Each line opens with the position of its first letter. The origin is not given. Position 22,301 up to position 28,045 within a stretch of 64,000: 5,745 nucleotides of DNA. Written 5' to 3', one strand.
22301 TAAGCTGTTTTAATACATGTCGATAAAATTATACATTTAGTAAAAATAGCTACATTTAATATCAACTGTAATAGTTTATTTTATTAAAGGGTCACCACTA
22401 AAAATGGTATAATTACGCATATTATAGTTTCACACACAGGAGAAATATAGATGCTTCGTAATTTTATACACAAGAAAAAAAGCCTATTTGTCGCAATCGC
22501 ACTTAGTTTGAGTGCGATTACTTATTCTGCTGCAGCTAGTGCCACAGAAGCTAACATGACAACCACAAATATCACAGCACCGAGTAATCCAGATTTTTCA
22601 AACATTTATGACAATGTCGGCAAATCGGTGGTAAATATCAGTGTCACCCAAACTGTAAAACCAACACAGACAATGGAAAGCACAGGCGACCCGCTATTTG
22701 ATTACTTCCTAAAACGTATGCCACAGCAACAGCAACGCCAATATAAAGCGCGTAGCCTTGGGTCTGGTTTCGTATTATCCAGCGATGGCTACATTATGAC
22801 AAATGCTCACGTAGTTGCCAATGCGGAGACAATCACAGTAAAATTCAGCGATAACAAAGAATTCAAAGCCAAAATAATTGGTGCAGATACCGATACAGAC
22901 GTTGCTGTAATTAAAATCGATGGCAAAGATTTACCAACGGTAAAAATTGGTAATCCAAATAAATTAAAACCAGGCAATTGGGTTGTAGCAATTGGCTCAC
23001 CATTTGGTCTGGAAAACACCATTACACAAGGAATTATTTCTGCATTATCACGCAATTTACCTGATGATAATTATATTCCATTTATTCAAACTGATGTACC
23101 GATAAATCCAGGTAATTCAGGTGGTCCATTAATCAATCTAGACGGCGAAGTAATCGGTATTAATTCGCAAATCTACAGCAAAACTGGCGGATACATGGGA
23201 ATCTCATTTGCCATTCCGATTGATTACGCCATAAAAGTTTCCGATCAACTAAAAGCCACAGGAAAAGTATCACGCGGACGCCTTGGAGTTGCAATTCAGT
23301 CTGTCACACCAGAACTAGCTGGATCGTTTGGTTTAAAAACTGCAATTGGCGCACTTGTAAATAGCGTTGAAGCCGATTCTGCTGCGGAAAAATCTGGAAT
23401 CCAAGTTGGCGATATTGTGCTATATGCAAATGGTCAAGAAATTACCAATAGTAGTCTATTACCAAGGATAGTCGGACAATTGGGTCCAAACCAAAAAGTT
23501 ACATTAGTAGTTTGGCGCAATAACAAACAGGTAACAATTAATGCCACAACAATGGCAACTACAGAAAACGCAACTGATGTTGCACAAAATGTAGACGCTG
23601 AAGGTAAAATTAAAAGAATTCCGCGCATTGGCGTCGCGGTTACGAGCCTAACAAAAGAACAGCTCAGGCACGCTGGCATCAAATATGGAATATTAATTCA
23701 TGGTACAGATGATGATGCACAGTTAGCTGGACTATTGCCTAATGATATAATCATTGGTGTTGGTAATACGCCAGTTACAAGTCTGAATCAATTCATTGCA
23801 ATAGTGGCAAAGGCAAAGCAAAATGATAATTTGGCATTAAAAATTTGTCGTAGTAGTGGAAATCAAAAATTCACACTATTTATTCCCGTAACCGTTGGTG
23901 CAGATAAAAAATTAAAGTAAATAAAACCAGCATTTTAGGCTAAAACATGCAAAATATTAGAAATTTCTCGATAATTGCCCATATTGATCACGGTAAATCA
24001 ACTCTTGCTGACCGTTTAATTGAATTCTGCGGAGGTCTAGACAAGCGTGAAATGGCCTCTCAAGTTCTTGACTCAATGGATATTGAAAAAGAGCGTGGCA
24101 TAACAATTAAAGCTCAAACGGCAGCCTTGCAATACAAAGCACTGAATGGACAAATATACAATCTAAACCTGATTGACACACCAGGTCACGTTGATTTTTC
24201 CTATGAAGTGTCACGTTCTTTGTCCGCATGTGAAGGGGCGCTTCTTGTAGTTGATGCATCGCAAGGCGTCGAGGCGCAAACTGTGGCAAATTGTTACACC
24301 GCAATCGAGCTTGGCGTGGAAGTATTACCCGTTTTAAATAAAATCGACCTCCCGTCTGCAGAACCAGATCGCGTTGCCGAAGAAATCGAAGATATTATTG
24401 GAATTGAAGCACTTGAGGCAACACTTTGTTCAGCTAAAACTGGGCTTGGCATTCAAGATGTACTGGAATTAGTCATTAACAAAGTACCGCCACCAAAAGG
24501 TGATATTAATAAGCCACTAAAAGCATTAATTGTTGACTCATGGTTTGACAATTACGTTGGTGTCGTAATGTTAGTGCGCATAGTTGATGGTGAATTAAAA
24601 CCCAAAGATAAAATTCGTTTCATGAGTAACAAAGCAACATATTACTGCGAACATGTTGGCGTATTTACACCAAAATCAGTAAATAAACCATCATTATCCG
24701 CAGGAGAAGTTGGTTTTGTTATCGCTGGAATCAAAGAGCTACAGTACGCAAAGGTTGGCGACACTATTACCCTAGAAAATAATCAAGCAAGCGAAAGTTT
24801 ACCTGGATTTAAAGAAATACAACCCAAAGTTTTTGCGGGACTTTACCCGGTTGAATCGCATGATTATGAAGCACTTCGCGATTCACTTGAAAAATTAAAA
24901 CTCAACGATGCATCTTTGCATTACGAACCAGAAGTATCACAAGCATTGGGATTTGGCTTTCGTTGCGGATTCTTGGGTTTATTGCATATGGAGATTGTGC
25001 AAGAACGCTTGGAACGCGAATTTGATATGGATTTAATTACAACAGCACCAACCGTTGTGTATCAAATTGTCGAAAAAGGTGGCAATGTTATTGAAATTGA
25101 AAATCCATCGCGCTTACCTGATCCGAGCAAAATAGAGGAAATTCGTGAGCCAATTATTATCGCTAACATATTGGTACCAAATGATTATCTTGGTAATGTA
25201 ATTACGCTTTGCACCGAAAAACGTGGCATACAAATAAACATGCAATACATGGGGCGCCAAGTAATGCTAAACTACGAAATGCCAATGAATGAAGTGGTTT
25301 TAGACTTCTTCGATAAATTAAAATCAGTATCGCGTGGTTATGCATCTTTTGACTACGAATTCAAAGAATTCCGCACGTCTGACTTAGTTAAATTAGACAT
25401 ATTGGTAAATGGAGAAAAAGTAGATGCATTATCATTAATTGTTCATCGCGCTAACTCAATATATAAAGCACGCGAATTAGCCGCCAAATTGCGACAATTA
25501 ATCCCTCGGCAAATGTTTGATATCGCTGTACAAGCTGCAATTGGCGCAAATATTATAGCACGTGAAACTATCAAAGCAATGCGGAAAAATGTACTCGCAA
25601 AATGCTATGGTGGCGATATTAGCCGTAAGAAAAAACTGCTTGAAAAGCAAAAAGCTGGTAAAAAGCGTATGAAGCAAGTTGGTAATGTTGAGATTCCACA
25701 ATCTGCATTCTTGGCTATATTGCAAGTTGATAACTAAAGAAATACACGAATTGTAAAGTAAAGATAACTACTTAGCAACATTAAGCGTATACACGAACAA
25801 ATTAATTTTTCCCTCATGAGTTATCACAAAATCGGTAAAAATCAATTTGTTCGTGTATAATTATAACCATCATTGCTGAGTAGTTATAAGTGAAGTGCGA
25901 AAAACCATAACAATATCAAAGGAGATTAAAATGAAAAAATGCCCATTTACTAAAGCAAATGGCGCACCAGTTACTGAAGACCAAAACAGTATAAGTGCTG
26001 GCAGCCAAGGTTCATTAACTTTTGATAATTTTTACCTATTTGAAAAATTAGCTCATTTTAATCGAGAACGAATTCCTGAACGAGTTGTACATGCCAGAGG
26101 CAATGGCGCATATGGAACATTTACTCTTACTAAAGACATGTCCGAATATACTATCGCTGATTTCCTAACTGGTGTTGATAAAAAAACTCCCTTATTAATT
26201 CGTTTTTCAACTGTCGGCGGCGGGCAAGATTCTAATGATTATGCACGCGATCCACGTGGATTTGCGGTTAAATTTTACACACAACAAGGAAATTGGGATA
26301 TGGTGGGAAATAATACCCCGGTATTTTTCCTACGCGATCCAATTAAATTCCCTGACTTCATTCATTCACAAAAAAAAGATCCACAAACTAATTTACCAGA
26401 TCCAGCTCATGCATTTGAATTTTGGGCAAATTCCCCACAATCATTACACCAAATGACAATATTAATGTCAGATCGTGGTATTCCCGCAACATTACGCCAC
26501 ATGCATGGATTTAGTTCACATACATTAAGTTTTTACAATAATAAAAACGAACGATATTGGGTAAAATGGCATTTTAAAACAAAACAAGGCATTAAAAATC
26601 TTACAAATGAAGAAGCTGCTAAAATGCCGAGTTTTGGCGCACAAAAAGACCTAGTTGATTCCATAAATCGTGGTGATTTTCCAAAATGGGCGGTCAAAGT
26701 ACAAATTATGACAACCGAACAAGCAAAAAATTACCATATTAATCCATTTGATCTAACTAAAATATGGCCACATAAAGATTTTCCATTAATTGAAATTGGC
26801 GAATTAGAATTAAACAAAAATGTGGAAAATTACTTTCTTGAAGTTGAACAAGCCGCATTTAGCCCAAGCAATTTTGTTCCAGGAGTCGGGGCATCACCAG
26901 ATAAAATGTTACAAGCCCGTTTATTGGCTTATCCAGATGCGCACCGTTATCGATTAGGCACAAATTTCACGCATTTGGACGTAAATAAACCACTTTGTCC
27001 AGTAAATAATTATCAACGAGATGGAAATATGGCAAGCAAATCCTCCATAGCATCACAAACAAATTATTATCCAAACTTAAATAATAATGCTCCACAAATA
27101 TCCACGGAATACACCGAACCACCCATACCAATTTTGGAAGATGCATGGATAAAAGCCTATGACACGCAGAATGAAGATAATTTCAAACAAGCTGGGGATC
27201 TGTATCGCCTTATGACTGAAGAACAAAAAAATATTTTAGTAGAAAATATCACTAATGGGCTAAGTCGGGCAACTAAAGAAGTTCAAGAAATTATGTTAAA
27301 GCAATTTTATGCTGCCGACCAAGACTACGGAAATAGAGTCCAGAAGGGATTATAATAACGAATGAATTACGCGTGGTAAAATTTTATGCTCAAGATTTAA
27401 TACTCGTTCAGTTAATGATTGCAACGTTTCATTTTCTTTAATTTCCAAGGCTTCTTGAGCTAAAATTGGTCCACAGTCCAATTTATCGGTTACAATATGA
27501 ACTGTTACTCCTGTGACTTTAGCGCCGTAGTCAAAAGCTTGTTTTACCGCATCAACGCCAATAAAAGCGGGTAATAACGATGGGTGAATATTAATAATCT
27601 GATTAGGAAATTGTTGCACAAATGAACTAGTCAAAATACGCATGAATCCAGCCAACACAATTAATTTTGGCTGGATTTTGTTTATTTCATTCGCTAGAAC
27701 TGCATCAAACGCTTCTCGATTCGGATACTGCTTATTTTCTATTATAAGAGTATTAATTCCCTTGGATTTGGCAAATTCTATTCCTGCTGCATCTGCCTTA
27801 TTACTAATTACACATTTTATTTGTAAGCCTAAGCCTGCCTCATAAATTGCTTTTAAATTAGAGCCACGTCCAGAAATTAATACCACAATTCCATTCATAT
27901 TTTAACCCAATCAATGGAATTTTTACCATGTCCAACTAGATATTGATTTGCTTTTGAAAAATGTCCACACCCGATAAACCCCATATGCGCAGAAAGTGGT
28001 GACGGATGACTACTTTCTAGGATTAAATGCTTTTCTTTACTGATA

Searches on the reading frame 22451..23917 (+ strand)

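Call 20: search_protein_families(library=pfam, proteins=[window:22451-23917:+])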
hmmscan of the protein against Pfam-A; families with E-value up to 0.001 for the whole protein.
window:22451-23917:+ (489 aa): 6 families
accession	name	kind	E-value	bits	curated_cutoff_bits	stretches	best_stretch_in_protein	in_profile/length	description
PF13365.12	Trypsin_2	-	1.6e-38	133.1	27.6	1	104-237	1-144/144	Trypsin-like peptidase domain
PF13180.12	PDZ_2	-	9.2e-21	74.4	27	2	276-365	1-78/80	PDZ domain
PF00089.32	Trypsin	-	6.3e-20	72.4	20.6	1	92-260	14-216/220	Trypsin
PF17820.7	PDZ_6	-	1.1e-15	57.5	27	2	303-356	2-54/54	PDZ domain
PF00595.29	PDZ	-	4e-14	53.2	23.2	1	274-354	8-80/81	PDZ domain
PF10459.15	Peptidase_S46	-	0.00017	20.9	22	0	214-238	626-650/698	Peptidase S46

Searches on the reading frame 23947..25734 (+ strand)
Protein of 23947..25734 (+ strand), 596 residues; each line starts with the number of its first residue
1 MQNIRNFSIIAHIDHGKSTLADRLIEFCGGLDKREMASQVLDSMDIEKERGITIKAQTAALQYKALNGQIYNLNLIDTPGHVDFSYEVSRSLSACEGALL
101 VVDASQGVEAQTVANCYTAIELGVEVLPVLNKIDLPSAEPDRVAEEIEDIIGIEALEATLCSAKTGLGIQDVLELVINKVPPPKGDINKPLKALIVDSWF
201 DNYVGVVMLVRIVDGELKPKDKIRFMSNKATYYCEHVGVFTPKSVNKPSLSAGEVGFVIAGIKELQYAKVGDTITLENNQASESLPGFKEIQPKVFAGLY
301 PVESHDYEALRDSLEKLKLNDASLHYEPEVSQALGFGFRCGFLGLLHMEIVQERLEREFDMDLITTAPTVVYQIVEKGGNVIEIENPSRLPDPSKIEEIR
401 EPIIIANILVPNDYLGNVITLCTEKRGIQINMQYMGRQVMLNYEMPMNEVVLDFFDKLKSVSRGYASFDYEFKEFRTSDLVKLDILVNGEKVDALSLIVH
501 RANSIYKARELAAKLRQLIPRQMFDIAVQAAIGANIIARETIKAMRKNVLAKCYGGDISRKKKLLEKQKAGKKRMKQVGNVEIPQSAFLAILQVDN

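Call 20: search_protein_families(library=pfam, proteins=[window:23947-25734:+])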
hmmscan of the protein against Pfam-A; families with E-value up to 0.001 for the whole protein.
window:23947-25734:+ (596 aa): 7 families
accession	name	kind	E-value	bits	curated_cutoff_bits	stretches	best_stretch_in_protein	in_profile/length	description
PF00009.33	GTP_EFTU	-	6.6e-55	186.1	26.5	1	3-182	2-188/188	Elongation factor Tu GTP binding domain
PF06421.17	LepA_C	-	1.3e-48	164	29.7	1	487-593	1-107/107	GTP-binding protein LepA C-terminus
PF00679.30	EFG_C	-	6.3e-22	77.9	27.9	1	399-484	2-87/89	Elongation factor G C-terminus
PF03144.31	GTP_EFTU_D2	-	2.4e-09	38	30.3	1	205-275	1-73/73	Elongation factor Tu domain 2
PF01926.29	MMR_HSR1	-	0.00042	20.8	21.9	0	15-131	10-112/113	50S ribosome-binding GTPase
PF14492.12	EFG_III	-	0.00059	20.3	27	0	293-365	4-73/75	Elongation Factor G, domain III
PF00071.28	Ras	-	0.00088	19.3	21.6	0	52-180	30-160/162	Ras family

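Call 31: find_homologous_proteins(query=window:23947-25734:+, max_evalue=1e-100)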
Query window:23947-25734:+ (596 aa): 8000 proteins with E <= 1e-100 among 8000 candidates; the best 120 are listed.
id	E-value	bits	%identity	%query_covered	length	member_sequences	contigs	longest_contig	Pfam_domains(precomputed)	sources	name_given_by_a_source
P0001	0.0e+0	1317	100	100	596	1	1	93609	PF00679.31,PF06421.18,PF00009.34,PF03144.32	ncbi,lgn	-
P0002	0.0e+0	1312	99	100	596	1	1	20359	PF00679.31,PF06421.18,PF00009.34,PF03144.32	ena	-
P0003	0.0e+0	1295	98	100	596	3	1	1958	PF00679.31,PF06421.18,PF00009.34,PF03144.32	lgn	-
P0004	0.0e+0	1207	90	100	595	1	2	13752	PF00679.31,PF06421.18,PF00009.34,PF03144.32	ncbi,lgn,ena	-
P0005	0.0e+0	1207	90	100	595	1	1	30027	PF00679.31,PF06421.18,PF00009.34,PF03144.32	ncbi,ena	-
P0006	0.0e+0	1206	90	100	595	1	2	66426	PF00679.31,PF06421.18,PF00009.34,PF03144.32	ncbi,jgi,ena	jgi:GTP-binding protein LepA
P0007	0.0e+0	1206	90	100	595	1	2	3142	PF00679.31,PF06421.18,PF00009.34,PF03144.32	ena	-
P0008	0.0e+0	1206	90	100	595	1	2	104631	PF00679.31,PF06421.18,PF00009.34,PF03144.32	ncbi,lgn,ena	-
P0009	0.0e+0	1206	90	100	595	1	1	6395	PF00679.31,PF06421.18,PF00009.34,PF03144.32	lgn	-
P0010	0.0e+0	1206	89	100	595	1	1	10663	PF00679.31,PF06421.18,PF00009.34,PF03144.32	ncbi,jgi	jgi:GTP-binding protein LepA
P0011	0.0e+0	1205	90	100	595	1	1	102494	PF00679.31,PF06421.18,PF00009.34,PF03144.32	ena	-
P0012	0.0e+0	1204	89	100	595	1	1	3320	PF00679.31,PF06421.18,PF00009.34,PF03144.32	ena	-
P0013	0.0e+0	1202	90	100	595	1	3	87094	PF00679.31,PF06421.18,PF00009.34,PF03144.32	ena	-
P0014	0.0e+0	1200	90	100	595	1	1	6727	PF00679.31,PF06421.18,PF00009.34,PF03144.32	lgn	-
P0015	0.0e+0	1199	89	100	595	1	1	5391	PF00679.31,PF06421.18,PF00009.34,PF03144.32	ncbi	-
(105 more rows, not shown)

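Call 36: find_encoding_contigs(protein=P0001, flank=10000, max_places=5)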
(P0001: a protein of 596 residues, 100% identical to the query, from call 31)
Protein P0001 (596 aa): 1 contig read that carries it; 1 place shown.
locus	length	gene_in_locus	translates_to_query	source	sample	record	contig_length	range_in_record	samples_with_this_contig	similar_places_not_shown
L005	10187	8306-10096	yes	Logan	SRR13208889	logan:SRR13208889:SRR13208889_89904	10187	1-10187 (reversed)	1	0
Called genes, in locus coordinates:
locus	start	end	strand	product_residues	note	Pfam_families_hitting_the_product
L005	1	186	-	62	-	?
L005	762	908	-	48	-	-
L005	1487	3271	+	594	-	-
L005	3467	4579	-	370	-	PF17773:UPF0176_N, PF00581:Rhodanese, PF12368:Rhodanese_C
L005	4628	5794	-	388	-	PF18027:Pepdidase_M14_N, PF00246:Peptidase_M14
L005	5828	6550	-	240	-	PF00106:adh_short, PF01370:Epimerase (faint), PF08659:KR, PF13460:NAD_binding_10, PF13561:adh_short_C2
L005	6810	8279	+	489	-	PF00089:Trypsin, PF13365:Trypsin_2, PF00595:PDZ, PF13180:PDZ_2, PF17820:PDZ_6 (weak), PF13180:PDZ_2 (weak), PF17820:PDZ_6 (weak)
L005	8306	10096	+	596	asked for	PF00009:GTP_EFTU, PF03144:GTP_EFTU_D2, PF00679:EFG_C, PF06421:LepA_C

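Call 37: find_encoding_contigs(protein=P0002, flank=10000, max_places=5)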
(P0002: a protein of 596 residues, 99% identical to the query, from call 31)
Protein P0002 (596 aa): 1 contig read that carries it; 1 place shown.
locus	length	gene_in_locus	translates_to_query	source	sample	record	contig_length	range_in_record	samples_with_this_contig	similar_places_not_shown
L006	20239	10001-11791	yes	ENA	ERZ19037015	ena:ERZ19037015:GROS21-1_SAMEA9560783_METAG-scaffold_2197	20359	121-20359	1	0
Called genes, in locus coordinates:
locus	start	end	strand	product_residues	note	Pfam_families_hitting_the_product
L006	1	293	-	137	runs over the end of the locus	?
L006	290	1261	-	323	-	-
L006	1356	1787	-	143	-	-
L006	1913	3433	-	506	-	PF01909:NTP_transf_2, PF18765:Polbeta, PF01420:Methylase_S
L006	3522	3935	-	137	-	PF08780:NTase_sub_bind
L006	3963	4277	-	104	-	-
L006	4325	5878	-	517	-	-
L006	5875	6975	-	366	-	PF17773:UPF0176_N, PF00581:Rhodanese, PF12368:Rhodanese_C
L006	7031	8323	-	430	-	PF18027:Pepdidase_M14_N, PF00246:Peptidase_M14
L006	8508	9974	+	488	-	PF00089:Trypsin, PF13365:Trypsin_2, PF00595:PDZ, PF13180:PDZ_2, PF17820:PDZ_6, PF13180:PDZ_2 (weak), PF17820:PDZ_6 (weak)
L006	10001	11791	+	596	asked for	PF00009:GTP_EFTU, PF03144:GTP_EFTU_D2, PF00679:EFG_C, PF06421:LepA_C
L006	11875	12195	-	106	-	-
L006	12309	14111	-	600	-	PF01321:Creatinase_N, PF16189:Creatinase_N_2, PF00557:Peptidase_M24, PF16188:Peptidase_M24_C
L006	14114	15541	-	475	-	PF00083:Sugar_tr (weak), PF07690:MFS_1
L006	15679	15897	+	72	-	PF06628:Catalase-rel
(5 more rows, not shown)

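Call 74: find_encoding_contigs(protein=P0008, flank=10000, max_places=4)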
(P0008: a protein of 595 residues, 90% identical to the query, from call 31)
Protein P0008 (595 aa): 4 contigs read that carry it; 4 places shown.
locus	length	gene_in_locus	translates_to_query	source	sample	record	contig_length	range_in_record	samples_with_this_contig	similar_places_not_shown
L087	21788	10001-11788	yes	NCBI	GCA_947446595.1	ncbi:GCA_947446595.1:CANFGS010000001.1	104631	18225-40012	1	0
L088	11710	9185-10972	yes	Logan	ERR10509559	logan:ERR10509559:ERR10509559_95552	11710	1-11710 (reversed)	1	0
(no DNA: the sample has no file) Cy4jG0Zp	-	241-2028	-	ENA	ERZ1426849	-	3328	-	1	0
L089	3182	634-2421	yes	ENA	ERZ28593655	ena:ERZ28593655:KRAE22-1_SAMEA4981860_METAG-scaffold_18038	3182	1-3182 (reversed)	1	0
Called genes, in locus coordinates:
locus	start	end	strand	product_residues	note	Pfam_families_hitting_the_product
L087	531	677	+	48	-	-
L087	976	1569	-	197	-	PF09618:Cas_Csy4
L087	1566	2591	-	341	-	PF20158:Cas5fv_helical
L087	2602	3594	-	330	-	PF28157:Cas7fv-like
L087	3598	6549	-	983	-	PF21384:Cas3_I-F_Cas2, PF18019:Cas3_HD, PF04851:ResIII, PF00270:DEAD, PF22590:Cas3-like_C_2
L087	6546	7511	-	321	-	PF01867:Cas_Cas1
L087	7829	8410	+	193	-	PF04973:NMN_transporter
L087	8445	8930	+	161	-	PF04461:YajQ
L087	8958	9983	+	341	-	PF00005:ABC_tran, PF13304:AAA_21 (faint), PF09383:NIL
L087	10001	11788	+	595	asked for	PF00009:GTP_EFTU, PF03144:GTP_EFTU_D2, PF00679:EFG_C, PF06421:LepA_C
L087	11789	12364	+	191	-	PF01195:Pept_tRNA_hydro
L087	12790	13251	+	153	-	PF02130:YbeY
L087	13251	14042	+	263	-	PF21917:NMB0537_N (faint), PF00571:CBS (weak), PF03471:CorC_HlyC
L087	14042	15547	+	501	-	PF20154:LNT_N, PF00795:CN_hydrolase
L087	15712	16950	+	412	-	PF07478:Dala_Dala_lig_C (faint), PF13535:ATP-grasp_4 (faint), PF14397:ATPgrasp_ST (weak)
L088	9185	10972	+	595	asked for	PF00009:GTP_EFTU, PF03144:GTP_EFTU_D2, PF00679:EFG_C, PF06421:LepA_C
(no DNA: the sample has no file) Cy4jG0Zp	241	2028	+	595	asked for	PF00009:GTP_EFTU, PF03144:GTP_EFTU_D2, PF00679:EFG_C, PF06421:LepA_C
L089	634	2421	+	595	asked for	PF00009:GTP_EFTU, PF03144:GTP_EFTU_D2, PF00679:EFG_C, PF06421:LepA_C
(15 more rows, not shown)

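Call 75: find_encoding_contigs(protein=P0011, flank=10000, max_places=4)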
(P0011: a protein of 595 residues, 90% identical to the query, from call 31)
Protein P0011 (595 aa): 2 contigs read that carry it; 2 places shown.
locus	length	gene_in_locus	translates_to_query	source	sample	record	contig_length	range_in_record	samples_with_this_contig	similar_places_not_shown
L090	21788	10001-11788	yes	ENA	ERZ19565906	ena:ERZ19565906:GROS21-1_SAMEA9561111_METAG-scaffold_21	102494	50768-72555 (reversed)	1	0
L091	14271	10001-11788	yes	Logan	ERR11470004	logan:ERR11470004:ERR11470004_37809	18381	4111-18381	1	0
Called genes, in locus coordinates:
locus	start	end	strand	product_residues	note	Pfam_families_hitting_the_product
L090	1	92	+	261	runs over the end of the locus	PF03096:Ndr (faint), PF00561:Abhydrolase_1, PF12146:Hydrolase_4, PF12697:Abhydrolase_6, PF00561:Abhydrolase_1 (weak), PF08386:Abhydrolase_4 (weak)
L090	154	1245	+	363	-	PF01926:MMR_HSR1, PF02421:FeoB_N, PF06071:YchF-GTPase_C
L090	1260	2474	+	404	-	PF00375:SDF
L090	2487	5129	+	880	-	PF01411:tRNA-synt_2c, PF07973:tRNA_SAD, PF02272:DHHA1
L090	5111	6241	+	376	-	PF18027:Pepdidase_M14_N, PF00246:Peptidase_M14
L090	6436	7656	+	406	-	PF00375:SDF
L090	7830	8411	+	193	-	PF04973:NMN_transporter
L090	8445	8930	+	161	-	PF04461:YajQ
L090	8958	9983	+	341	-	PF00005:ABC_tran, PF13304:AAA_21 (faint), PF09383:NIL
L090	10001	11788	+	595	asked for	PF00009:GTP_EFTU, PF03144:GTP_EFTU_D2, PF00679:EFG_C, PF06421:LepA_C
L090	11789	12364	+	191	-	PF01195:Pept_tRNA_hydro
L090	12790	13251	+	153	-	PF02130:YbeY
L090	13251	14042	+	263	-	PF00571:CBS (weak), PF03471:CorC_HlyC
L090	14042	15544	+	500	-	PF20154:LNT_N, PF00795:CN_hydrolase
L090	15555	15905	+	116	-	PF12323:HTH_OrfB_IS605 (weak), PF01385:OrfB_IS605 (weak)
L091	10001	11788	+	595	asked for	PF00009:GTP_EFTU, PF03144:GTP_EFTU_D2, PF00679:EFG_C, PF06421:LepA_C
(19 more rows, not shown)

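Call 76: find_encoding_contigs(protein=P0013, flank=10000, max_places=4)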
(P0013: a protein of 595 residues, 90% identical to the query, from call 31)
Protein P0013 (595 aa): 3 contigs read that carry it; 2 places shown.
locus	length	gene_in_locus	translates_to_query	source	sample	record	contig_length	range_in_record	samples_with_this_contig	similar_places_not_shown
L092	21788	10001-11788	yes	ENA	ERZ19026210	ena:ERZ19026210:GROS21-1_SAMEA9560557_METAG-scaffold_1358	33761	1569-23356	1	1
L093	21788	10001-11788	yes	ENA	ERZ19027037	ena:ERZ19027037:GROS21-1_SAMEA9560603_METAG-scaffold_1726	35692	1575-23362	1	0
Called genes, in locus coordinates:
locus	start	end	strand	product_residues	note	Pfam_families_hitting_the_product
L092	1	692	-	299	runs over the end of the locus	PF09614:Cas_Csy2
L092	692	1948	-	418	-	PF09611:Cas_Csy1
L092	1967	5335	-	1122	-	PF21384:Cas3_I-F_Cas2, PF18019:Cas3_HD (weak), PF00270:DEAD (faint), PF22590:Cas3-like_C_2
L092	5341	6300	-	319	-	PF01867:Cas_Cas1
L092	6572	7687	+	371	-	PF01637:ATPase_2 (weak)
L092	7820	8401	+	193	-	PF04973:NMN_transporter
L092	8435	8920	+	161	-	PF04461:YajQ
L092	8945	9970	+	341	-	PF00005:ABC_tran, PF13304:AAA_21 (faint), PF09383:NIL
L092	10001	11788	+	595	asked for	PF00009:GTP_EFTU, PF03144:GTP_EFTU_D2, PF00679:EFG_C, PF06421:LepA_C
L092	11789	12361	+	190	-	PF01195:Pept_tRNA_hydro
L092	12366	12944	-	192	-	-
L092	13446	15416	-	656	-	PF07494:Reg_prop (faint)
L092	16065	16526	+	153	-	PF02130:YbeY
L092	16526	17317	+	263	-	PF21917:NMB0537_N (weak), PF00571:CBS (weak), PF03471:CorC_HlyC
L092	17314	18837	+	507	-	PF20154:LNT_N, PF00795:CN_hydrolase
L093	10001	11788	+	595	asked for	PF00009:GTP_EFTU, PF03144:GTP_EFTU_D2, PF00679:EFG_C, PF06421:LepA_C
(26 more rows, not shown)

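Call 78: list_cluster_members(proteins=[P0001])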
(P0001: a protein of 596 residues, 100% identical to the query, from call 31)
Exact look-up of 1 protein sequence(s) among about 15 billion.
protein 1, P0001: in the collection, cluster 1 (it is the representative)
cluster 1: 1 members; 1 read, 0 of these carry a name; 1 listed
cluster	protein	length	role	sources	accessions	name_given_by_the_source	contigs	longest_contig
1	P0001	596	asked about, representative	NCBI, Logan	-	-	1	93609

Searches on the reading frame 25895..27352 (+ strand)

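Call 20: search_protein_families(library=pfam, proteins=[window:25895-27352:+])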
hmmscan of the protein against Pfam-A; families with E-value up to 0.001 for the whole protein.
window:25895-27352:+ (486 aa): 2 families
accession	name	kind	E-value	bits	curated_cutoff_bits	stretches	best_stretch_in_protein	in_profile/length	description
PF00199.24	Catalase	-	1e-178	594.8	25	1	19-396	1-381/383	Catalase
PF06628.17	Catalase-rel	-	3.3e-21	75.6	30.1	1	426-486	4-65/65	Catalase-related immune-responsive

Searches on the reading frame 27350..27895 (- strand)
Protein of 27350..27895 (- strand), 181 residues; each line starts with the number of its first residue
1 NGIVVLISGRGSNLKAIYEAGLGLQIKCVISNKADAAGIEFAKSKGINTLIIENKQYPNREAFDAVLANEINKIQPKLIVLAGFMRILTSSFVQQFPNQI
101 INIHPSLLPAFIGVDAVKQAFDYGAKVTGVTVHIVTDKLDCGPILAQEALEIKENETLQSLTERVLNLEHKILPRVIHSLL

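Call 44: search_protein_families(library=pfam, proteins=[window:27350-27895:-], max_evalue=0.01)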
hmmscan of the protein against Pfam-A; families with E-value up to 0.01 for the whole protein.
window:27350-27895:- (181 aa): 1 family
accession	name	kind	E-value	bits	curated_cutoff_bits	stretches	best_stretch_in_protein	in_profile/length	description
PF00551.24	Formyl_trans_N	-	8.9e-56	188.9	26.1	1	3-177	3-181/181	Formyl transferase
